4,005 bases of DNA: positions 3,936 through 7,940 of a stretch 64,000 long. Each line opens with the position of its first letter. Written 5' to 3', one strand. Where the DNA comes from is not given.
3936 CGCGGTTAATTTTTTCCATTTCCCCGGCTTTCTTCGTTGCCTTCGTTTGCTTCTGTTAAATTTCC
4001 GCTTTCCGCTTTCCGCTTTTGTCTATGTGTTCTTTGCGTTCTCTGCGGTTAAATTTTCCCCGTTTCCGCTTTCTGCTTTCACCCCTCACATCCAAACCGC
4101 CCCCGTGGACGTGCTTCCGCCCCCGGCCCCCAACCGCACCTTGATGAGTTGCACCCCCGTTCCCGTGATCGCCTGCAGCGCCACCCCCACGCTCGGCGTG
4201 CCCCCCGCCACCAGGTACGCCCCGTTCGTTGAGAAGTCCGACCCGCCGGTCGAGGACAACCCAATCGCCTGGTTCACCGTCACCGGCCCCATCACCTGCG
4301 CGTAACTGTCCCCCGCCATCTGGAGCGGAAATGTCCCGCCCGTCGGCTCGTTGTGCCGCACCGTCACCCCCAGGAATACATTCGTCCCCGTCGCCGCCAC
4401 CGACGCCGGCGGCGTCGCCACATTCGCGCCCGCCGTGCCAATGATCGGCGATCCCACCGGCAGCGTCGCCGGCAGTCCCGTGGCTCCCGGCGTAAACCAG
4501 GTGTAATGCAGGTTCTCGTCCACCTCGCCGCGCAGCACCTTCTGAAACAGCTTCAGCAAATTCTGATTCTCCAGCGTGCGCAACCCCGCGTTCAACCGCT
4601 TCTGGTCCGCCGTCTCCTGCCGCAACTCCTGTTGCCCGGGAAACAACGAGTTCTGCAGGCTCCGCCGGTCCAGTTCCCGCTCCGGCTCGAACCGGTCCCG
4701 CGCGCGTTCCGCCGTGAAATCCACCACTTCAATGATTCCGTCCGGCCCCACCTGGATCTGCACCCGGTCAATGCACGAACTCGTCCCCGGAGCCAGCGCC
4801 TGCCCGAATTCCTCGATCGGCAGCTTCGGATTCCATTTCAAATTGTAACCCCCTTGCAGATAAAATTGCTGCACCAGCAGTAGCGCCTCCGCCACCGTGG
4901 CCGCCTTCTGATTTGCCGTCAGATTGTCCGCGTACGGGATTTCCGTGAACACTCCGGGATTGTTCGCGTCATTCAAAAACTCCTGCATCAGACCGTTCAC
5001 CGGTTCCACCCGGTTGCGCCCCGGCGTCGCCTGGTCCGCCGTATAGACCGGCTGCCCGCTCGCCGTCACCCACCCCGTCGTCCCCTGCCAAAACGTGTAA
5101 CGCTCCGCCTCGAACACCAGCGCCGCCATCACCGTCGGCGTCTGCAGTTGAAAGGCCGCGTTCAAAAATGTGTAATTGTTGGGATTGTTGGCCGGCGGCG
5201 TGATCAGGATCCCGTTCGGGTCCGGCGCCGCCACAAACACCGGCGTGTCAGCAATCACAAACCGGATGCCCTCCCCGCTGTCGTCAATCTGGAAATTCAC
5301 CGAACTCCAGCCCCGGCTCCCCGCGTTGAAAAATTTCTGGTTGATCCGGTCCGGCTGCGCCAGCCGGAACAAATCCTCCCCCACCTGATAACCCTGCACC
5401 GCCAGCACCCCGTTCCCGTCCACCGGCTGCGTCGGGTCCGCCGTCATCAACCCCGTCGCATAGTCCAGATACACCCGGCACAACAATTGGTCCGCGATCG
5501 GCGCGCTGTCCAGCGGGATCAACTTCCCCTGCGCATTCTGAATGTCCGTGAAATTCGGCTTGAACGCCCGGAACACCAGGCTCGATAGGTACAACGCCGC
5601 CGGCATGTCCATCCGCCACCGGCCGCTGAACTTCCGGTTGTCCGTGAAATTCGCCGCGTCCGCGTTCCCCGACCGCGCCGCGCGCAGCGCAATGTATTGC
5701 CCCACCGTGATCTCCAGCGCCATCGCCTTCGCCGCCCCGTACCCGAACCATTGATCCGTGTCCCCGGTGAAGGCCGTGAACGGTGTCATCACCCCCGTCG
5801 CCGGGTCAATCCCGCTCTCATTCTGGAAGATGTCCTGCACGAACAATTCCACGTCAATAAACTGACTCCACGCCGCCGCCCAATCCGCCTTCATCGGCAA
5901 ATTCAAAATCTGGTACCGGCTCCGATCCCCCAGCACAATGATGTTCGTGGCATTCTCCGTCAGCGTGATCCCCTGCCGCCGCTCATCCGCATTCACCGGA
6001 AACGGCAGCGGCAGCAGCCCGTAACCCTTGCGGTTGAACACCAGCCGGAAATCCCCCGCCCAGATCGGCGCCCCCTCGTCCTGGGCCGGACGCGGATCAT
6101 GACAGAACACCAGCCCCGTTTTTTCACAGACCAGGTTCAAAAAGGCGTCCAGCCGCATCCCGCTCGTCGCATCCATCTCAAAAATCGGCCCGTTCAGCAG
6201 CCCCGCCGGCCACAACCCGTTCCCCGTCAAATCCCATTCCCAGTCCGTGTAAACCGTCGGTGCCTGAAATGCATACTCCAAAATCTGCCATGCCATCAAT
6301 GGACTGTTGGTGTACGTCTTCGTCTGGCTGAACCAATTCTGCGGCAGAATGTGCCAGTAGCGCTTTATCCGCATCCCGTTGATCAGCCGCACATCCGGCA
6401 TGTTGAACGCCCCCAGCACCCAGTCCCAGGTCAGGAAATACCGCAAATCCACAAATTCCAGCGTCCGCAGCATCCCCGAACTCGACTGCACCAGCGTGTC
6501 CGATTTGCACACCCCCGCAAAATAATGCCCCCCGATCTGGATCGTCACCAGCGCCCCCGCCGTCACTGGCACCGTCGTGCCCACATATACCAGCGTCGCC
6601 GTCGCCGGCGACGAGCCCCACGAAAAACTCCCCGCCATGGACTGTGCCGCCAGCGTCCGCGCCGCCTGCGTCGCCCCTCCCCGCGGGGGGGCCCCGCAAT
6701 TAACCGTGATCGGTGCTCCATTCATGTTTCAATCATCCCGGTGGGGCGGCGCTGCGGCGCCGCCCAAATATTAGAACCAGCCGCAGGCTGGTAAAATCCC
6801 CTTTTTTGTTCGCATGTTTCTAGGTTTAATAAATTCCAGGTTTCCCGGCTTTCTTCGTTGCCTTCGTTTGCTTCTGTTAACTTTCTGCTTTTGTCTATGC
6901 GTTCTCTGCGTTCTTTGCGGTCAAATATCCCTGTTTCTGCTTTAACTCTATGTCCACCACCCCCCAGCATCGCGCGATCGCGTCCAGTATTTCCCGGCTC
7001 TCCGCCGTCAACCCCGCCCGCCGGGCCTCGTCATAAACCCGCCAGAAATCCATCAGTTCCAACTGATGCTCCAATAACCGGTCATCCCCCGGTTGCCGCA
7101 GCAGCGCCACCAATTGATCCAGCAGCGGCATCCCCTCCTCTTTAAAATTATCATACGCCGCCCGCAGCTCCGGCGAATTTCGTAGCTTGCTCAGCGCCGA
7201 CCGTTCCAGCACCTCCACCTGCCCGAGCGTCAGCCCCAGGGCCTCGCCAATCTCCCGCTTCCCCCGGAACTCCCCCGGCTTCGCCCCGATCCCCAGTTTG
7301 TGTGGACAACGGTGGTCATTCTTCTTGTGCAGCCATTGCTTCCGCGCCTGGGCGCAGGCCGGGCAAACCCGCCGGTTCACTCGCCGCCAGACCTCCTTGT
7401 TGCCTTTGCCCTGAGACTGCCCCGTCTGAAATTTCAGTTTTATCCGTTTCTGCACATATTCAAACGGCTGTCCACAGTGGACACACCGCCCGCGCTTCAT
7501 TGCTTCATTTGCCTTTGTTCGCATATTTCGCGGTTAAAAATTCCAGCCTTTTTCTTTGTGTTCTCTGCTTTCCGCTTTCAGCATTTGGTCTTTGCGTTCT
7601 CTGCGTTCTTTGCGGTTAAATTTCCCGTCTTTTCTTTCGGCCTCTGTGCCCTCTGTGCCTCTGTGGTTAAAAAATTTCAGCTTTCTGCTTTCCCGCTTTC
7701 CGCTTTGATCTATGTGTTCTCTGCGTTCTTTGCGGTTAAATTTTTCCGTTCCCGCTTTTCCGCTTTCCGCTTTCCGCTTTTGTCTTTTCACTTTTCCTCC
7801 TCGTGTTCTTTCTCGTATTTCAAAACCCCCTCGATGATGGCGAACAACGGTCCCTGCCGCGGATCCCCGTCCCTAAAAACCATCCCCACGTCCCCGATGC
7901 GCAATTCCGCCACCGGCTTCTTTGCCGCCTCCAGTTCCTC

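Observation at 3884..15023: Oriented arrays of short modular repeats fill the intergenic gaps of the phage-like block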

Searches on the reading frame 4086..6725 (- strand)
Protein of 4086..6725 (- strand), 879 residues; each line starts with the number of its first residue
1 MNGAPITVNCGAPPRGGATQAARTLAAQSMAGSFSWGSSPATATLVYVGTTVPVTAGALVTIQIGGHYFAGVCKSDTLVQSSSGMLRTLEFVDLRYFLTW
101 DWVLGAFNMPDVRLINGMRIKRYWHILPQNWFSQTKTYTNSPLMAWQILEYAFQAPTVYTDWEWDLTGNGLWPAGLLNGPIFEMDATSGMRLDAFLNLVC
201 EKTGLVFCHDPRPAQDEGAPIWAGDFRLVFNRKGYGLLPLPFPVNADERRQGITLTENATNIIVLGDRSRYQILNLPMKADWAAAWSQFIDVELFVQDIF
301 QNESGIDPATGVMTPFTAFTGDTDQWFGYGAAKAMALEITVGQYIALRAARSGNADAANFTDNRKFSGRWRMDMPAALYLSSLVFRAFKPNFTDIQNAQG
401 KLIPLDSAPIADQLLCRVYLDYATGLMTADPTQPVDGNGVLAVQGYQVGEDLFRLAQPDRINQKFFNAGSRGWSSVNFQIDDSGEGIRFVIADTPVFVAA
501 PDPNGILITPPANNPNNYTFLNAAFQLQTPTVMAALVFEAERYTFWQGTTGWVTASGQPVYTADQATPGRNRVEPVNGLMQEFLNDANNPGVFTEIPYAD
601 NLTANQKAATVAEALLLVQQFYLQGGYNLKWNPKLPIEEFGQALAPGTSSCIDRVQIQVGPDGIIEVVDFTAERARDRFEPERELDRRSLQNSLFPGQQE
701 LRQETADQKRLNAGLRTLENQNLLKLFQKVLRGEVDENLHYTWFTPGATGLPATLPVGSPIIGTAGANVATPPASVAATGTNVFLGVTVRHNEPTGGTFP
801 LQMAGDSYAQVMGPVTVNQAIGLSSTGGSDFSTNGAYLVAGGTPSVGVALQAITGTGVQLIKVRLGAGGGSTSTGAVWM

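Call 9: search_protein_families(library=pfam, proteins=[window:4086-6725:-], max_evalue=0.01)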
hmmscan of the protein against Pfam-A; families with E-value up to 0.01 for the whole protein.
window:4086-6725:- (879 aa): 0 families

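Call 11: search_protein_families(library=phrogs, proteins=[window:4086-6725:-], max_evalue=0.01)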
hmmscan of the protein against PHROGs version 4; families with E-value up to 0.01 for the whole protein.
window:4086-6725:- (879 aa): 0 families

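Call 12: search_protein_families(library=ncbifam, proteins=[window:4086-6725:-], max_evalue=0.01)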
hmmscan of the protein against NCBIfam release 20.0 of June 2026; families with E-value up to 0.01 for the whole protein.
window:4086-6725:- (879 aa): 0 families

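Call 27: find_related_loci(query=window:4086-6725:-, collection=viral_contigs, flank=10000)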
Query window:4086-6725:- (879 aa) in viral_contigs; peptide patterns used: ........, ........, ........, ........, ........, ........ (x = any residue, [..] = any of these).
3 stretches matched a pattern, but none encodes a relative of the query by tblastn (E <= 1e-3).

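Call 78: search_solved_structures(query=window:4086-6725:-, max_evalue=1)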
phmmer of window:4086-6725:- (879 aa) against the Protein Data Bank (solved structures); distinct sequences matched with E-value up to 1: 0.

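Call 80: search_protein_families(library=padloc, proteins=[window:4086-6725:-], max_evalue=0.01)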
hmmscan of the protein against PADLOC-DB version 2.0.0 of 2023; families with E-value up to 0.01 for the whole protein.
window:4086-6725:- (879 aa): 0 families

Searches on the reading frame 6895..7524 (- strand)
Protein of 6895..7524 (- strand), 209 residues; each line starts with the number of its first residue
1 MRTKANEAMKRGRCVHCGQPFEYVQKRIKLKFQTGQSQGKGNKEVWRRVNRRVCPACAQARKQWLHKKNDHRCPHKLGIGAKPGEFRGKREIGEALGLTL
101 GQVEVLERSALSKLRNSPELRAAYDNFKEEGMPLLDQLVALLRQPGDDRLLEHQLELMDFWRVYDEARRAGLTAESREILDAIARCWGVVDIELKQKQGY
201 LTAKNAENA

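Call 9: search_protein_families(library=pfam, proteins=[window:6895-7524:-], max_evalue=0.01)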
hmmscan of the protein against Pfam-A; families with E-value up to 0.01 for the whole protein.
window:6895-7524:- (209 aa): 2 families
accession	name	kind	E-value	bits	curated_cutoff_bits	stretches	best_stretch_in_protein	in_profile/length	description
PF04545.22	Sigma70_r4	-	0.00013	21.9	24.1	1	91-116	25-50/50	Sigma-70, region 4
PF09723.15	Zn_ribbon_8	-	0.0093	16.4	34.4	0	13-26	7-20/41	Zinc ribbon domain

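Call 11: search_protein_families(library=phrogs, proteins=[window:6895-7524:-], max_evalue=0.01)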
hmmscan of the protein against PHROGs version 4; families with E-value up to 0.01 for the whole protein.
window:6895-7524:- (209 aa): 1 family
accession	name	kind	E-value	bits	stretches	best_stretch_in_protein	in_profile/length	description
phrog_10675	-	unknown function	0.0066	17.7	0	10-63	4-43/98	-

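Call 12: search_protein_families(library=ncbifam, proteins=[window:6895-7524:-], max_evalue=0.01)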
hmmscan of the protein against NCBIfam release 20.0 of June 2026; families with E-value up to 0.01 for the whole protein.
window:6895-7524:- (209 aa): 1 family
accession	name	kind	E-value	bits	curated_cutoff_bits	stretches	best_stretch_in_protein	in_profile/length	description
NF009053.0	PRK12387.1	subfamily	0.0053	16.5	204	1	9-62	112-163/180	formate hydrogenlyase complex iron-sulfur subunit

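Call 80: search_protein_families(library=padloc, proteins=[window:6895-7524:-], max_evalue=0.01)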
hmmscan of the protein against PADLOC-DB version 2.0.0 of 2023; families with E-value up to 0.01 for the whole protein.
window:6895-7524:- (209 aa): 1 family
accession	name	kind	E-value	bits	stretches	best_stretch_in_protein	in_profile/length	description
PDLC01721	typeIV_Cas8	-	0.00055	17.7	1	4-67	15-75/227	Csf1_0_IV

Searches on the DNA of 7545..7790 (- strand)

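Call 20: search_dna_similar(query=window:7545-7790:-, collection=phages, mode=distant, max_evalue=1, max_rows=30)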
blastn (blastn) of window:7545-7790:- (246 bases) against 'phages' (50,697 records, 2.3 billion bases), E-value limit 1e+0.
Records with a match: 1; places in all: 1; records where one place covers at least 80% of the query: 0.
Best place of each record, by identity: 90-95% 1.
By first word of the organism name: Bacteriophage 1.
By host as written in the record: - 1.
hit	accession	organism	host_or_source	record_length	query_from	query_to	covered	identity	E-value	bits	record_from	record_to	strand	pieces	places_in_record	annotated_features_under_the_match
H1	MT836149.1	Bacteriophage sp.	human fecal samples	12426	118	150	13%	90.9%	2e-2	45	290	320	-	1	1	record has no annotation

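Call 21: search_dna_similar(query=window:7545-7790:-, collection=plasmids, mode=distant, max_evalue=1, max_rows=30)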
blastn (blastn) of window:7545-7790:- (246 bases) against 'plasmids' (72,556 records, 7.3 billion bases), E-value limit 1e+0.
Records with a match: 16; places in all: 25; records where one place covers at least 80% of the query: 0.
Best place of each record, by identity: 90-95% 6; 80-90% 10.
By first word of the organism name: Nostoc 4; Pseudoalteromonas 2; Bacteroides 2; Gemmatirosa 2; Trichormus 2; Anabaena 1; Sphaerospermopsis 1; Calothrix 1; Scytonema 1.
By predicted mobility (MOB-suite, as given by PLSDB): non-mobilizable 9; conjugative 7.
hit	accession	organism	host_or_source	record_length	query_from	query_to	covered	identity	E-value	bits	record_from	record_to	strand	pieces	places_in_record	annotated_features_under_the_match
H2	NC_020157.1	Anabaena cylindrica PCC 7122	water, most likely pond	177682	124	172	20%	84.0%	6e-2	45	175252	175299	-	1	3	none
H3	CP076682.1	Pseudoalteromonas shioyasakiensis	isolated microorganism,Ocean water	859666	117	159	17%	86.7%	5e-3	48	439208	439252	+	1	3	none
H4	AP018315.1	Sphaerospermopsis kisseleviana NIES-73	-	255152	123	164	17%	83.3%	6e-2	45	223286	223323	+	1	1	hypothetical protein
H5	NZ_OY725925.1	Bacteroides finegoldii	-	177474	117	152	15%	89.2%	2e-2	46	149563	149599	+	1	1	none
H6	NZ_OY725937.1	Bacteroides finegoldii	-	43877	115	150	15%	87.2%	2e-1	43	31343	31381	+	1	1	none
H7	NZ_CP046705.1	Nostoc sp. ATCC 53789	-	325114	114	149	15%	86.1%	2e-1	44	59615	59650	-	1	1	caspase family protein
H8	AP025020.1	Calothrix sp. PCC 7716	-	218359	116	149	14%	91.2%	5e-3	49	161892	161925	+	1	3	none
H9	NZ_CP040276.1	Nostoc sp. C052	Blasia pusilla,pure culture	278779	114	149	15%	85.0%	6e-2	46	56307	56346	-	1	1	none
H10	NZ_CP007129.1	Gemmatirosa kalamazoonensis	-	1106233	117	150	14%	88.6%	2e-1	43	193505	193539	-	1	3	record has no annotation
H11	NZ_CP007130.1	Gemmatirosa kalamazoonensis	-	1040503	117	150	14%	88.6%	2e-1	43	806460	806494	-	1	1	record has no annotation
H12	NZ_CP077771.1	Pseudoalteromonas shioyasakiensis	Haliotis discus hannai,plate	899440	117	150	14%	88.6%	2e-1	43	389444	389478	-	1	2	none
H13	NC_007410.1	Trichormus variabilis ATCC 29413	-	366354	166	194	12%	93.3%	2e-1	43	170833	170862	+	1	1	none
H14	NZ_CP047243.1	Trichormus variabilis 0441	cell culture,thermal spring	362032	166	194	12%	93.3%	2e-1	43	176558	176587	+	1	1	none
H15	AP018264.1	Scytonema sp. NIES-4073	-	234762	123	150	11%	92.9%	2e-1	43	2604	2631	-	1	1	none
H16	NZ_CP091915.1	Nostoc sp. UHCC 0870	cell culture,Brackish water, ...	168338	123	149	11%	92.6%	7e-1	41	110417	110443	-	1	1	none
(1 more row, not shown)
